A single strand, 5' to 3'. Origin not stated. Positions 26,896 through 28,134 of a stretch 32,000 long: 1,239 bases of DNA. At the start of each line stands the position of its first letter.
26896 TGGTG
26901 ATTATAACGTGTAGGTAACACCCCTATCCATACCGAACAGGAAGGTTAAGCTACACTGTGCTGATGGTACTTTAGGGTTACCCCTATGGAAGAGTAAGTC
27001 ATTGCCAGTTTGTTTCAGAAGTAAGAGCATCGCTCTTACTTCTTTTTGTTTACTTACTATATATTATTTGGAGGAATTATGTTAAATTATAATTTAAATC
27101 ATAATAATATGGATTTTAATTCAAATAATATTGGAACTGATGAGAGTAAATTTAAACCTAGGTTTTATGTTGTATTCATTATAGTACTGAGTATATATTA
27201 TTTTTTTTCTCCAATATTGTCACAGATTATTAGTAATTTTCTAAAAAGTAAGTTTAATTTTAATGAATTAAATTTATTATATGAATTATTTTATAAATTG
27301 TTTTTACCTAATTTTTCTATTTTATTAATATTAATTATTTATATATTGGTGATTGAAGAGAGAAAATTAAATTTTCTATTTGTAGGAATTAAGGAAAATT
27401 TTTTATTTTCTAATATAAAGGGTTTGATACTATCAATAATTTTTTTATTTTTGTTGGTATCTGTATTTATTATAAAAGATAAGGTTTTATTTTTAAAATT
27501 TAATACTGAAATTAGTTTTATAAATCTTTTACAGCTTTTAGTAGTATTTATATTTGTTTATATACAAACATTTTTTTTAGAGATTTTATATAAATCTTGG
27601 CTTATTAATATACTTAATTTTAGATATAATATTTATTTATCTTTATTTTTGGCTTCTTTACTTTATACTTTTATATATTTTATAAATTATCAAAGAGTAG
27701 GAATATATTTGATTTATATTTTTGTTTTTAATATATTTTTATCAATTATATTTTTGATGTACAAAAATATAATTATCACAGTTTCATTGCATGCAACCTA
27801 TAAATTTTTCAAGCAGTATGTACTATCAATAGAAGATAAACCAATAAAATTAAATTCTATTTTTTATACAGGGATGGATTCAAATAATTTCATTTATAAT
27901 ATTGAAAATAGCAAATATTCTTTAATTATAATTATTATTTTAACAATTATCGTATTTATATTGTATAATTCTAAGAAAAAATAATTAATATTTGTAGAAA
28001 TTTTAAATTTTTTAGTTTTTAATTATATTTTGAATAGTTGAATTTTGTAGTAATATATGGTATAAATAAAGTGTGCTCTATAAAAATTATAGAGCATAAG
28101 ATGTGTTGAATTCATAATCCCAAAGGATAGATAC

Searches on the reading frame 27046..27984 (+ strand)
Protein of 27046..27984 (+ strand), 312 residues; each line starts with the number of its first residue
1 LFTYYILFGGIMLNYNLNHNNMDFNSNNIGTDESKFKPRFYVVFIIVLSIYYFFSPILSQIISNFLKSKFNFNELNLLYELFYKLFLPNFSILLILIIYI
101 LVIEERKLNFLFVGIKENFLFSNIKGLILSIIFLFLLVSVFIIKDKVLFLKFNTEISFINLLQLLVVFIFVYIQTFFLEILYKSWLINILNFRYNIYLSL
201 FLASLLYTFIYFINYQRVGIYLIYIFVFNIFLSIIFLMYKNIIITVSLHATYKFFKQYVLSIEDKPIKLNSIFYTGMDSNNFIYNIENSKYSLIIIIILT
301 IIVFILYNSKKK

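Call 83: search_protein_families(library=pfam, max_evalue=0.001, proteins=[window:27046-27984:+])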
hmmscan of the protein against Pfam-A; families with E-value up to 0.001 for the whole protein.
window:27046-27984:+ (312 aa): 1 family
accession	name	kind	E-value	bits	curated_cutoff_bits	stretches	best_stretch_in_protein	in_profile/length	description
PF02517.21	Rce1-like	-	0.00014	22.5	22.4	1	163-254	4-92/93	Type II CAAX prenyl endopeptidase Rce1-like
